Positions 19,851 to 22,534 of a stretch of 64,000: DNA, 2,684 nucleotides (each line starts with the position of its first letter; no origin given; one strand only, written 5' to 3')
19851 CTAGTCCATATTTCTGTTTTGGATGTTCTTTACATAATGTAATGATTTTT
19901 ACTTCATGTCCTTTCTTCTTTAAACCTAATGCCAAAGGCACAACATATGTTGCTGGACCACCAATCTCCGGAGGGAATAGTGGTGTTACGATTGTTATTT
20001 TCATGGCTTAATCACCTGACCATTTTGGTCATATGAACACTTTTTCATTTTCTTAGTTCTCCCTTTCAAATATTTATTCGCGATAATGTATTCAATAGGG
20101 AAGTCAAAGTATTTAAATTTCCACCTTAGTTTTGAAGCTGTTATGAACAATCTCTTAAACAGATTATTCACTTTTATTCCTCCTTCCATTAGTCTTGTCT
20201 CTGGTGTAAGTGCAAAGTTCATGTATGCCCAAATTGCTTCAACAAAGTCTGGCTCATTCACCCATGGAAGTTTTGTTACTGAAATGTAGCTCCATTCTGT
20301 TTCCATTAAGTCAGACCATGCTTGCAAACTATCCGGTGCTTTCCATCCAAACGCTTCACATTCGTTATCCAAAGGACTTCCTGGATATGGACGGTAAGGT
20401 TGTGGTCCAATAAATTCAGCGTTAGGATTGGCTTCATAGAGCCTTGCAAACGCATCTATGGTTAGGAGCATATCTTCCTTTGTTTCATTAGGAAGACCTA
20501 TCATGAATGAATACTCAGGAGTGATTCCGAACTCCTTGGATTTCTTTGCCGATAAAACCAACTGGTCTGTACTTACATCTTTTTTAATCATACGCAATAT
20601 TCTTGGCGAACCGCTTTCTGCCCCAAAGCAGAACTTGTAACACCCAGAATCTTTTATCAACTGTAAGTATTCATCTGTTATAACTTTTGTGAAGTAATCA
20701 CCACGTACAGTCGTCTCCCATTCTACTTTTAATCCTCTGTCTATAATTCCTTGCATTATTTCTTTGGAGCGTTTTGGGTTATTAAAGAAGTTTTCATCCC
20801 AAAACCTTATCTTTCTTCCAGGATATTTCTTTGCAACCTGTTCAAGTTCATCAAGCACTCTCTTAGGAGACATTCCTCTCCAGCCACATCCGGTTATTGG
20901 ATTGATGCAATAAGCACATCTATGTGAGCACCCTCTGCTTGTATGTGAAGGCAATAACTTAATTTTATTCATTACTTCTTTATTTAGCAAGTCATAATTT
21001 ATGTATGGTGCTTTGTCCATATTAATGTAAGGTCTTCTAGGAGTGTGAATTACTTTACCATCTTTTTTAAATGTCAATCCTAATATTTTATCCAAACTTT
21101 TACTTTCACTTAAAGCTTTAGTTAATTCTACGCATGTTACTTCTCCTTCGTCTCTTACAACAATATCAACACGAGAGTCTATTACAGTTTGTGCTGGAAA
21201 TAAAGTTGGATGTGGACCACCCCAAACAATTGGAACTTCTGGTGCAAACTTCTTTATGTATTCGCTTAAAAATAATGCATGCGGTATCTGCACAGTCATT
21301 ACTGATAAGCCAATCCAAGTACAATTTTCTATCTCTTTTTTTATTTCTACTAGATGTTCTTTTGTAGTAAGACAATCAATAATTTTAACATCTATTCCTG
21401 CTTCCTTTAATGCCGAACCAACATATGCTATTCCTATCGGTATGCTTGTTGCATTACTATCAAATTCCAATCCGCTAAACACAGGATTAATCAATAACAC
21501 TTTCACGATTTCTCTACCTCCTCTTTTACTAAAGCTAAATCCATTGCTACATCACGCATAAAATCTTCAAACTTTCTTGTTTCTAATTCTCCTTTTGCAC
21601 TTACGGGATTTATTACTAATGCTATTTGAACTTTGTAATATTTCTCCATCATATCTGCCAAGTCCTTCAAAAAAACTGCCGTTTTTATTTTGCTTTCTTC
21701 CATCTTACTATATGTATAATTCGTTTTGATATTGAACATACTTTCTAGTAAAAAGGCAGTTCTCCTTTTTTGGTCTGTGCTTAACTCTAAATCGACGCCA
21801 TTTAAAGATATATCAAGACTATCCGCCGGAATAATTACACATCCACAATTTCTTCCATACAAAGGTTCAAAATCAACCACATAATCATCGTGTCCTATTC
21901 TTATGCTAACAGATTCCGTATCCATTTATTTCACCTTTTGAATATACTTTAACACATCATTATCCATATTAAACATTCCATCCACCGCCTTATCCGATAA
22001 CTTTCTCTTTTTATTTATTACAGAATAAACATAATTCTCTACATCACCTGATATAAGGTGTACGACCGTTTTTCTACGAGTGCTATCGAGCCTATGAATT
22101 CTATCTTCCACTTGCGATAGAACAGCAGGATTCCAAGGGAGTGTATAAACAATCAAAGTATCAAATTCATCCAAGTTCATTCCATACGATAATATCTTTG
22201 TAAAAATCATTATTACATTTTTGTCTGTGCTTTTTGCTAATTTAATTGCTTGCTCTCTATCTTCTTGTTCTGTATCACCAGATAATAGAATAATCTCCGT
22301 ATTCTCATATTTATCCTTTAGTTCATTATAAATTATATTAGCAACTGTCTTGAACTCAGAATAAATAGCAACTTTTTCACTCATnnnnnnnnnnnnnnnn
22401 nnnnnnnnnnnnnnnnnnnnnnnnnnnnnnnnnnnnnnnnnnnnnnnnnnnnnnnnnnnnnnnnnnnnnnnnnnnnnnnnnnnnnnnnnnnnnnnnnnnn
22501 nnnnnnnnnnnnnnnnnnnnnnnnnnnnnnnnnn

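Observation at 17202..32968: Large element-borne glycan biosynthesis and modification island, including a B12-radical-SAM enzyme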

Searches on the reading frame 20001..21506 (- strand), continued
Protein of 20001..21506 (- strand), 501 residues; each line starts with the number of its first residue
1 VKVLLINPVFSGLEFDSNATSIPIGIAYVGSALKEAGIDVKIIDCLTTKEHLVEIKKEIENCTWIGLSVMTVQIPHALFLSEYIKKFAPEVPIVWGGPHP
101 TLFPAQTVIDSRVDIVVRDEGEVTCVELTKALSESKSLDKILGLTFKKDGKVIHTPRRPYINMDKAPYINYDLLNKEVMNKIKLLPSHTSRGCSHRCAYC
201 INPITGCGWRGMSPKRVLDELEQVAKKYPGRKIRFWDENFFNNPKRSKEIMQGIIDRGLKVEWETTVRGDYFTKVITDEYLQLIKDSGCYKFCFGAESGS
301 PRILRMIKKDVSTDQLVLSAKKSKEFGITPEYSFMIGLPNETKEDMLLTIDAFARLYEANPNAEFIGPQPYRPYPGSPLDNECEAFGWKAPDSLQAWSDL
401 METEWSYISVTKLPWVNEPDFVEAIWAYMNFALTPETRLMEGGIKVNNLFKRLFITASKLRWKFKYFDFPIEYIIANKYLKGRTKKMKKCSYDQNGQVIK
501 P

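Call 54: search_solved_structures(query=A1, max_evalue=0.001)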
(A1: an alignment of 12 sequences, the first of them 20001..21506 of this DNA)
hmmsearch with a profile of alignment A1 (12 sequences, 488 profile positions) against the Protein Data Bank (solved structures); distinct sequences matched with E-value up to 0.001: 10.
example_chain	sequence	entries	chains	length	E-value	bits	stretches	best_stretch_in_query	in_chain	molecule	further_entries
5ul2_A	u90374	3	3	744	7.9e-27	97.2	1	31-338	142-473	OxsB protein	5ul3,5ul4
9ccb_A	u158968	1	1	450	3.9e-22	81.7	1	99-369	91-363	Radical SAM core domain-containing protein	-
6fd2_B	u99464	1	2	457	1.9e-15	59.6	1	191-395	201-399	Putative apramycin biosynthetic oxidoreductase 4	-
7kdx_A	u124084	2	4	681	1.1e-10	44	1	61-350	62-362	Methyltransferase TokK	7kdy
6wte_A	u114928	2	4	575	4.3e-10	42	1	191-366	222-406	B12-binding domain-containing protein | Tryptophan-C2-methyltransferase containing B12-binding domain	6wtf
9n1b_A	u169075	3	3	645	1.4e-09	40.3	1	91-229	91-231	Radical SAM protein | Radical SAM enzyme CysS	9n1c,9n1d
7mjz_A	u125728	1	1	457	5.2e-07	31.8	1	193-357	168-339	tRNA-2-methylthio-N(6)-dimethylallyladenosine synthase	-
7mjv_A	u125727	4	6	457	5.2e-07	31.8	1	193-357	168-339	tRNA-2-methylthio-N(6)-dimethylallyladenosine synthase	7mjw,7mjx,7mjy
4jc0_A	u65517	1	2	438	1.3e-06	30.5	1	191-357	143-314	Ribosomal protein S12 methylthiotransferase RimO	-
2qgq_A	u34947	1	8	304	4.1e-06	28.9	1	191-357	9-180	Protein TM_1862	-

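Call 76: predict_structure(alignment_id=A1)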
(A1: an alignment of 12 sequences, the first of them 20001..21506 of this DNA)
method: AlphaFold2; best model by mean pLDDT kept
length: 501 residues; sequences in the alignment: 12
mean_pLDDT: 80.5   pTM: 0.81
mean pLDDT of the five models: 80.5, 79.0, 76.6, 76.0, 75.3
residues with pLDDT >= 90: 169; 70-90: 228; 50-70: 68; < 50: 36
segments of 3 or more residues with pLDDT < 50: 14-17, 443-445, 472-474, 479-501
pLDDT, mean of each block of 10 residues (from residue 1): 92 51 81 95 87 92 93 91 95 92 92 91 93 89 93 89 83 84 72 59 56 86 87 73 87 95 88 93 95 84 82 93 96 87 87 87 81 74 84 89 70 82 73 68 60 74 60 48 36 40 29
secondary structure, 60 per line:
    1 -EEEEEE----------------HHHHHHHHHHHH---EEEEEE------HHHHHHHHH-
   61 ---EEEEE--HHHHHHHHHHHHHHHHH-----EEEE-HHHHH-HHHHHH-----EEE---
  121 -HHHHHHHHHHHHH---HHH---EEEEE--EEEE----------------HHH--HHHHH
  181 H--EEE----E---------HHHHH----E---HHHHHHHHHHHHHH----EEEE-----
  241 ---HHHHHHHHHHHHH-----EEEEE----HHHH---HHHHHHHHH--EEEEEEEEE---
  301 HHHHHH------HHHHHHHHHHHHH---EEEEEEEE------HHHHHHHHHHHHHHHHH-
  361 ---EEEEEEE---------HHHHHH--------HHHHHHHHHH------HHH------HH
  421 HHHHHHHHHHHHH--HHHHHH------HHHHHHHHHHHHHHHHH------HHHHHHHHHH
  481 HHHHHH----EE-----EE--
elements in order: E2-7 H24-35 E39-44 H51-59 E64-68 H71-87 E93-96 H98-102 H104-109 E115-117 H122-134 E144-148 E151-154 H176-181 E184-186 H201-205 H214-227 E232-235 H244-256 E262-266 H271-274 H278-286 E289-297 H301-306 H313-325 E329-336 H343-359 E364-370 H380-385 H394-403 H419-433 H436-441 H448-464 H471-486

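Call 78: fold_search(model_id=the predicted structure, library=pdb)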
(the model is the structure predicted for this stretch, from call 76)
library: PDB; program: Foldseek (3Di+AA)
matches with E <= 10: 1569; with E <= 0.001: 69
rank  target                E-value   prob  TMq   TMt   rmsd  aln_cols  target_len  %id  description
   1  6wte_A                4.8e-21  1.00  0.64  0.57   9.4       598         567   15  Structure of radical S-adenosylmethionine methyltransferase, TsrM, from Kitasatospora setae with cobalamin and [4Fe-4S (released 2020-12-23)
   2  6wtf_A                1.3e-20  1.00  0.66  0.61   9.0       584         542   18  Structure of radical S-adenosylmethionine methyltransferase, TsrM, from Kitasatospora setae with tryptophan substrate  (released 2020-12-23)
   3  6wte_B                2.8e-20  1.00  0.61  0.58   5.2       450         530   19  Structure of radical S-adenosylmethionine methyltransferase, TsrM, from Kitasatospora setae with cobalamin and [4Fe-4S (released 2020-12-23)
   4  6wtf_B                3.3e-19  1.00  0.62  0.58   5.6       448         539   19  Structure of radical S-adenosylmethionine methyltransferase, TsrM, from Kitasatospora setae with tryptophan substrate  (released 2020-12-23)
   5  9ccb                  8.8e-19  1.00  0.60  0.70   6.9       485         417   17  X-ray crystal structure of methyl-coenzyme M reductase glutamine methylase (MgmA) from Methanothermobacter marburgensis  (released 2025-01-01)
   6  5ul4                  2.6e-18  1.00  0.67  0.48  11.2       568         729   19  Structure of Cobalamin-dependent S-adenosylmethionine radical enzyme OxsB with aqua-cobalamin and S-adenosylmethionine b (released 2017-04-19)
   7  5ul3                  2.8e-18  1.00  0.66  0.47  12.6       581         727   18  Structure of Cobalamin-dependent S-adenosylmethionine radical enzyme OxsB with aqua-cobalamin bound (released 2017-04-19)
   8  5ul2                  3.9e-18  1.00  0.61  0.44  10.1       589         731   16  Structure of Apo, SeMet-labeled Cobalamin-dependent S-adenosylmethionine radical enzyme OxsB (released 2017-04-19)
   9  6fd2_B                4.8e-17  1.00  0.63  0.69   5.8       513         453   18  Radical SAM 1,2-diol dehydratase AprD4 in complex with its substrate paromamine (released 2018-01-17)
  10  9n1d                  4.8e-16  1.00  0.61  0.50   8.1       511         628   15  Crystal structure of CysS from Corallococcus sp. CA054B with 5'-deoxyadenosine and methionine bound (released 2026-01-28)
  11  9n1b                  4.8e-16  1.00  0.61  0.51   8.9       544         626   15  Crystal structure of CysS from Corallococcus sp. CA054B with 5'-deoxyadenosine, methionine, and pantetheinylated 3-metho (released 2026-01-28)
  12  6fd2_A                5.7e-16  1.00  0.61  0.66   6.4       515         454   19  Radical SAM 1,2-diol dehydratase AprD4 in complex with its substrate paromamine (released 2018-01-17)
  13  7kdy_A                6.4e-16  1.00  0.61  0.48   9.3       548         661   16  Crystal structure of Streptomyces tokunonesis TokK with hydroxycobalamin, 5'-deoxyadenosine, methionine, and (2R)-pant (released 2022-01-12)
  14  7kdx_B                6.4e-16  1.00  0.61  0.47   9.7       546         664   16  Crystal structure of Streptomyces tokunonesis TokK with hydroxycobalamin, 5'-deoxyadenosine, and methionine (released 2022-01-12)
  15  9n1c                  6.4e-16  1.00  0.61  0.50   8.9       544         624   15  Crystal structure of CysS from Corallococcus sp. CA054B with 5'-deoxyadenosine, methionine, and pantetheinylated 3-ethox (released 2026-01-28)
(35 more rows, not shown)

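Call 83: search_protein_families(library=padloc, proteins=[window:20001-21506:-], max_evalue=0.001)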
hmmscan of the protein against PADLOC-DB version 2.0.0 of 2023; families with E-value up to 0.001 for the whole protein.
window:20001-21506:- (501 aa): 1 family
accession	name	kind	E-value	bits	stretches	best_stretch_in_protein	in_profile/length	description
PDLC04689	PDC-M51A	-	8.1e-13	46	1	21-350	21-346/420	-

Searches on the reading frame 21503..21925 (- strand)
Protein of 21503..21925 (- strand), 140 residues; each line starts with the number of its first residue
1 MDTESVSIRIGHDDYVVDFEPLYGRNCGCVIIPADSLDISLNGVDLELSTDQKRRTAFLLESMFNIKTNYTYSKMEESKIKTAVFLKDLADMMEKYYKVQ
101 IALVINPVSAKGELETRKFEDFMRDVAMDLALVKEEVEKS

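Call 8: search_protein_families(library=pfam, proteins=[window:21503-21925:-], max_evalue=0.01)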
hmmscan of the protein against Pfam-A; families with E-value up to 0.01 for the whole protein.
window:21503-21925:- (140 aa): 0 families

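Call 64: search_protein_families(library=ncbifam, proteins=[window:21503-21925:-], max_evalue=0.001)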
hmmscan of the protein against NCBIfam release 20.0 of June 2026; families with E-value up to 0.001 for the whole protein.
window:21503-21925:- (140 aa): 0 families

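Call 83: search_protein_families(library=padloc, proteins=[window:21503-21925:-], max_evalue=0.001)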
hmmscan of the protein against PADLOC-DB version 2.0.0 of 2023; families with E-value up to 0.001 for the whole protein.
window:21503-21925:- (140 aa): 0 families

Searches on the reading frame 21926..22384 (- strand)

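Call 8: search_protein_families(library=pfam, proteins=[window:21926-22384:-], max_evalue=0.01)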
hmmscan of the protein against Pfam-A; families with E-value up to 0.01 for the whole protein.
window:21926-22384:- (152 aa): 3 families
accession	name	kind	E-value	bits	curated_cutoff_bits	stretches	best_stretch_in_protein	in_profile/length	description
PF00271.37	Helicase_C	-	7.2e-17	62.1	23.5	1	3-99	16-109/110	Helicase conserved C-terminal domain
PF19498.4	DUF6033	-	2.2e-05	24.9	25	1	15-60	7-51/205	Protein of unknown function (DUF6033)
PF22590.2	Cas3-like_C_2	-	0.0025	18.5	27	1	15-98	15-103/106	CRISPR-associated nuclease/helicase Cas3, C-terminal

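Call 83: search_protein_families(library=padloc, proteins=[window:21926-22384:-], max_evalue=0.001)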
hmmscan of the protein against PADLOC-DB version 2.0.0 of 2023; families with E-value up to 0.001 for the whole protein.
window:21926-22384:- (152 aa): 35 families (the best 25 are shown)
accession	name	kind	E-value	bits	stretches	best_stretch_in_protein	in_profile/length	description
PDLC00633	ZorD1|ZorD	-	1.4e-16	57.7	1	2-134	747-885/908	"SWI2/SNF2 helicase, Mrr-like nuclease"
PDLC00659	HmaA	-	3e-13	46.5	1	3-136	513-648/1176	SNF2 helicase / DEAD-box helicase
PDLC00628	ZorD1|ZorD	-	1.1e-12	44.5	1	2-117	834-948/1171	"SWI2/SNF2 helicase, Mrr-like nuclease"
PDLC02850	DpdE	-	9.3e-12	41.6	1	4-136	1113-1244/1282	DpdE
PDLC02849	DpdE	-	9.9e-12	41.8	1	5-130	705-829/857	DpdE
PDLC02842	DpdE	-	1.5e-11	40.7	1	4-132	1024-1149/1176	DpdE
PDLC02851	DpdE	-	2.7e-11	40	1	37-141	937-1042/1055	DpdE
PDLC02621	DrmD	-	5.5e-11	39.4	1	3-138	522-661/1040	DrmD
PDLC02619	DrmD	-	5.8e-11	39.3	1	54-131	488-567/872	DrmD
PDLC02500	BrxHI|BrxHII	-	7.2e-11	39.3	1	4-128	482-603/933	BrxHI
PDLC02845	DpdE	-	8.5e-11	38.4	1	4-137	1144-1276/1293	DpdE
PDLC00632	ZorD1|ZorD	-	2.9e-10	36.7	1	2-141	938-1087/1101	"SWI2/SNF2 helicase, Mrr-like nuclease"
PDLC02504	BrxHI|BrxHII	-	5.9e-10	35.7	1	2-126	484-609/971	BrxHII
PDLC02623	DrmD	-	6.3e-10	35.5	1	3-114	530-639/1040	DrmD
PDLC00631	ZorD1|ZorD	-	6.7e-10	35.4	1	2-112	771-881/1071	"SWI2/SNF2 helicase, Mrr-like nuclease"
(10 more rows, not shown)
